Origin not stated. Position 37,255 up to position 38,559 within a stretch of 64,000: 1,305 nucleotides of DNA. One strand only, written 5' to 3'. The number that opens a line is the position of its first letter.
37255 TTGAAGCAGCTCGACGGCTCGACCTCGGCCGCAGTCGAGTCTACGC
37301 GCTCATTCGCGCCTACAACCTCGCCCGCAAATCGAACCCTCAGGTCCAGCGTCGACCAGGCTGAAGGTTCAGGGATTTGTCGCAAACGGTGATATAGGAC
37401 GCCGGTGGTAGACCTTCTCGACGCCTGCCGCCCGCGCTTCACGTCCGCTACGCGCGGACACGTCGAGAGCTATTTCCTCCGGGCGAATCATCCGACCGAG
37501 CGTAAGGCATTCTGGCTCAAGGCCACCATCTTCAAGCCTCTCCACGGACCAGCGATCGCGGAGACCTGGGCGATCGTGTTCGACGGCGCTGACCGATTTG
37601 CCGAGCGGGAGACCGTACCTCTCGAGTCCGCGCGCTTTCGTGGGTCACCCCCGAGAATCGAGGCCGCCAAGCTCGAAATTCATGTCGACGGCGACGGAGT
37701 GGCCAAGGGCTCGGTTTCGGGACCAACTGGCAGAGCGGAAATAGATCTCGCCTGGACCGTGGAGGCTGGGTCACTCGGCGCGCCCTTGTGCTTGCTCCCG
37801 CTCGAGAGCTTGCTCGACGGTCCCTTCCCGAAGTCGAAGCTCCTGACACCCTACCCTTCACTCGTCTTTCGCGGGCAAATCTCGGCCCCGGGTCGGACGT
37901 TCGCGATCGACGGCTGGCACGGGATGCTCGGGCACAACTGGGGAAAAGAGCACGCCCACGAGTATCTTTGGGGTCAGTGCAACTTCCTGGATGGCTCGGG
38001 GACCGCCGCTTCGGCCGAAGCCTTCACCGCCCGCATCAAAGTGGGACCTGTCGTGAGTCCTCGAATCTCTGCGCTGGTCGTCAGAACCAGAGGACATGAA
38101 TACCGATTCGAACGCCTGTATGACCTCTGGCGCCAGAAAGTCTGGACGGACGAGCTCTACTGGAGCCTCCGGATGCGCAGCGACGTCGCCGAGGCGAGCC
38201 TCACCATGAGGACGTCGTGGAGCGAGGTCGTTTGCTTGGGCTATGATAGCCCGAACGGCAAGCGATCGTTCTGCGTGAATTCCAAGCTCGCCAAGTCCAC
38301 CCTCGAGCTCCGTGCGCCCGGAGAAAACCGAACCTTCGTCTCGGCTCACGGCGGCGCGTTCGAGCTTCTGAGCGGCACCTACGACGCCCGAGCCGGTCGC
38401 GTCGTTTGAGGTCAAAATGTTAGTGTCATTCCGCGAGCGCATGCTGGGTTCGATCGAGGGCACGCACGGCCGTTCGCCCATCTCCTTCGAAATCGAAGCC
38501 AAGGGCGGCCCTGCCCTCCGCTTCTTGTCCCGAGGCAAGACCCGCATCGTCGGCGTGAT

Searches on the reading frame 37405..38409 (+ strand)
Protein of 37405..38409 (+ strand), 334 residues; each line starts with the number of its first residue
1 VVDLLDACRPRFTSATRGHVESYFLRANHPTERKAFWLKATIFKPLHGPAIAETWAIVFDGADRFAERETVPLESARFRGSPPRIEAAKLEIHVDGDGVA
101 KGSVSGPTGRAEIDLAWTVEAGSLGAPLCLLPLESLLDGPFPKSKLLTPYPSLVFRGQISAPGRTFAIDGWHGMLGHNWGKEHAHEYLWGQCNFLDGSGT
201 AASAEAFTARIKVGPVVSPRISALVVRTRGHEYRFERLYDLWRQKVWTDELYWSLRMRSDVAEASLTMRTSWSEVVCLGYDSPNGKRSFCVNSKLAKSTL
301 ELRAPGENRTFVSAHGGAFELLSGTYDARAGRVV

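Call 99: search_protein_families(library=padloc, alignment_id=A7, max_evalue=1e-8)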
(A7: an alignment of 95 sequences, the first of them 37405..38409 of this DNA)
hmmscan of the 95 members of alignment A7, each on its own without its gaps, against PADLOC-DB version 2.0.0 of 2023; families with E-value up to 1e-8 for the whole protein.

A. member 1, window:37405-38409:+ (334 aa): 0 families

B. families by the number of members that match (of 95 scanned): 131 families (the first 25 are shown)
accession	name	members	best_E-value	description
PDLC00292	PtuA1|PtuA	3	2.3e-40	AAA ATPase domain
PDLC00288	PtuA1|PtuA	3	2.2e-38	AAA ATPase domain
PDLC00269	PtuA1|PtuA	2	2e-115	AAA ATPase domain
PDLC00270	PtuA1|PtuA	2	1.2e-105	AAA ATPase domain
PDLC00295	PtuA1|PtuA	2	6.1e-50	AAA ATPase domain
PDLC00304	PtuA1|PtuA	2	2.9e-40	AAA ATPase domain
PDLC00271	PtuA1|PtuA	2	1e-35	AAA ATPase domain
PDLC00278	PtuA1|PtuA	2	1.4e-34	AAA ATPase domain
PDLC02913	ATPase_I-A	2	2.9e-32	-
PDLC00299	PtuA1|PtuA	2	5.6e-31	AAA ATPase domain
PDLC00311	PtuA1|PtuA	2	3.3e-30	AAA ATPase domain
PDLC00291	PtuA1|PtuA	2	4.3e-30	AAA ATPase domain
PDLC00267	PtuA1|PtuA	2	6.6e-30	AAA ATPase domain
PDLC00301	PtuA1|PtuA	2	4.2e-29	AAA ATPase domain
PDLC00277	PtuA1|PtuA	2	4.7e-29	AAA ATPase domain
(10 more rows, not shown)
